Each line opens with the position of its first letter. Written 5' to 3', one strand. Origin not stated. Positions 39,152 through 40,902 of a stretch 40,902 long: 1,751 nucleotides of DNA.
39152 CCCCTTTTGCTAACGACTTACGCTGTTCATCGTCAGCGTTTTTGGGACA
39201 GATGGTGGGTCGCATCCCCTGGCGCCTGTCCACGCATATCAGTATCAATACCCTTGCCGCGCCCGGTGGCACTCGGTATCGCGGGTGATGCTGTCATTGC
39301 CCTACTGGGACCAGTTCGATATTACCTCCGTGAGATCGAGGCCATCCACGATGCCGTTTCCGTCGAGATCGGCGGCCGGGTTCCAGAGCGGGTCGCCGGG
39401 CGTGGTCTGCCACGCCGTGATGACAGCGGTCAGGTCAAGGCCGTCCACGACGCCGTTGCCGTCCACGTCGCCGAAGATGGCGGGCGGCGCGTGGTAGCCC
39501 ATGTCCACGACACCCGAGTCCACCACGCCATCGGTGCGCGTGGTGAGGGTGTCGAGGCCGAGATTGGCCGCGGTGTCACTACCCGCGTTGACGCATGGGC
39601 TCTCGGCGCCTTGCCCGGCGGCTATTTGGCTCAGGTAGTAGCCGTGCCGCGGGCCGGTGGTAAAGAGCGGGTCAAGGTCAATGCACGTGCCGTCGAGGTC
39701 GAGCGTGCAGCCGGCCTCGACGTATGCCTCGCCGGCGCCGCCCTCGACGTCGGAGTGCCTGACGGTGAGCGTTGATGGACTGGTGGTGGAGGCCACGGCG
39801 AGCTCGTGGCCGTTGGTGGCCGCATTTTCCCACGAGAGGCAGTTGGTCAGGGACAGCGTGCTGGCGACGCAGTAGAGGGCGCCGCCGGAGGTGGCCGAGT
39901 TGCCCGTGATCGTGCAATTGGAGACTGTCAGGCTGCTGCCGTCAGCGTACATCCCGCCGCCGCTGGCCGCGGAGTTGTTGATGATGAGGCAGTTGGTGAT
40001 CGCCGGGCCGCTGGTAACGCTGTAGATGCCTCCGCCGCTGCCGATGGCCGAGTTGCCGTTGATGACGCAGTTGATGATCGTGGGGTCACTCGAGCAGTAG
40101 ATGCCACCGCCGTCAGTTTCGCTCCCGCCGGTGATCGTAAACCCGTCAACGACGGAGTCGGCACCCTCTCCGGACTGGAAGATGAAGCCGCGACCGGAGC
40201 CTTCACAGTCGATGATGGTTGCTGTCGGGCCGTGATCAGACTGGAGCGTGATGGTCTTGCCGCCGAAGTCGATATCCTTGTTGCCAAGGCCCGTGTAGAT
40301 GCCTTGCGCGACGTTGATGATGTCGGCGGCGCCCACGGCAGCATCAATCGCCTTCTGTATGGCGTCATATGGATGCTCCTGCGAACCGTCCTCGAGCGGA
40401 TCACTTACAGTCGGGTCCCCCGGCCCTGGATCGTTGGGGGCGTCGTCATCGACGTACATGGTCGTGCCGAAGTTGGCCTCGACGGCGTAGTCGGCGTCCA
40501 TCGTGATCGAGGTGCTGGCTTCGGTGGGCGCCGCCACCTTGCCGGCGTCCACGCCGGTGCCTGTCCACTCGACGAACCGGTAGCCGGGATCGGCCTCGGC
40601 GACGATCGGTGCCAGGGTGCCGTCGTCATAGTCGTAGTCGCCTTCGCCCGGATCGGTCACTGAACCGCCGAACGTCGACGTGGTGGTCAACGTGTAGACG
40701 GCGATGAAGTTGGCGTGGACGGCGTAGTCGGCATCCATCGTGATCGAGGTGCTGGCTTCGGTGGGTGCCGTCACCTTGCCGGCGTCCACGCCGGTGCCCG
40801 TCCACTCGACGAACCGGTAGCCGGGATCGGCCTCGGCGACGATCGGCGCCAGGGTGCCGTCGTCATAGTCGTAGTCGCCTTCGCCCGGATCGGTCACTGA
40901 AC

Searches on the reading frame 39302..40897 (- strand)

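Call 30: search_protein_families(library=ncbifam, proteins=[window:39302-40897:-], max_evalue=0.001)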
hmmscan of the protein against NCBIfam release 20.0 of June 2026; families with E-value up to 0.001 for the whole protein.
window:39302-40897:- (531 aa): 1 family
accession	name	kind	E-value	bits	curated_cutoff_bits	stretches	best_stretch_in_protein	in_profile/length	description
TIGR01376.1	POMP_repeat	repeat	1.3e-06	27.9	15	0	328-348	5-27/28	polymorphic outer membrane protein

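Call 46: search_protein_families(library=pfam, proteins=[window:39302-40897:-], max_evalue=1)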
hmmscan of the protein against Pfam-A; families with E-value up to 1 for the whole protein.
window:39302-40897:- (531 aa): 7 families
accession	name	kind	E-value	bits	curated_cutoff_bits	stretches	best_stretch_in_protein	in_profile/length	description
PF18998.6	Flg_new_2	-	1.5e-20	73.4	23.6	2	68-143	1-69/73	Divergent InlB B-repeat domain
PF13229.12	Beta_helix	-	1e-09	38.6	25.9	2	287-399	45-151/158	Right handed beta helix region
PF00404.24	Dockerin_1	-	2.1e-09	37.9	22.9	1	476-526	2-53/57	Dockerin type I domain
PF02415.23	Chlam_PMP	-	2.8e-05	24.3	20.6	2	327-343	1-18/19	Chlamydia polymorphic membrane protein (Chlamydia_PMP) repeat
PF11065.13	DUF2866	-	0.043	14.2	25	0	26-47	18-39/63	Protein of unknown function (DUF2866)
PF23212.2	DUF7064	-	0.51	11.1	24.7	0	33-74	36-77/126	Domain of unknown function (DUF7064)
PF17882.6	SBD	-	0.86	10.4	20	0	67-90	48-71/76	OAA-family lectin sugar binding domain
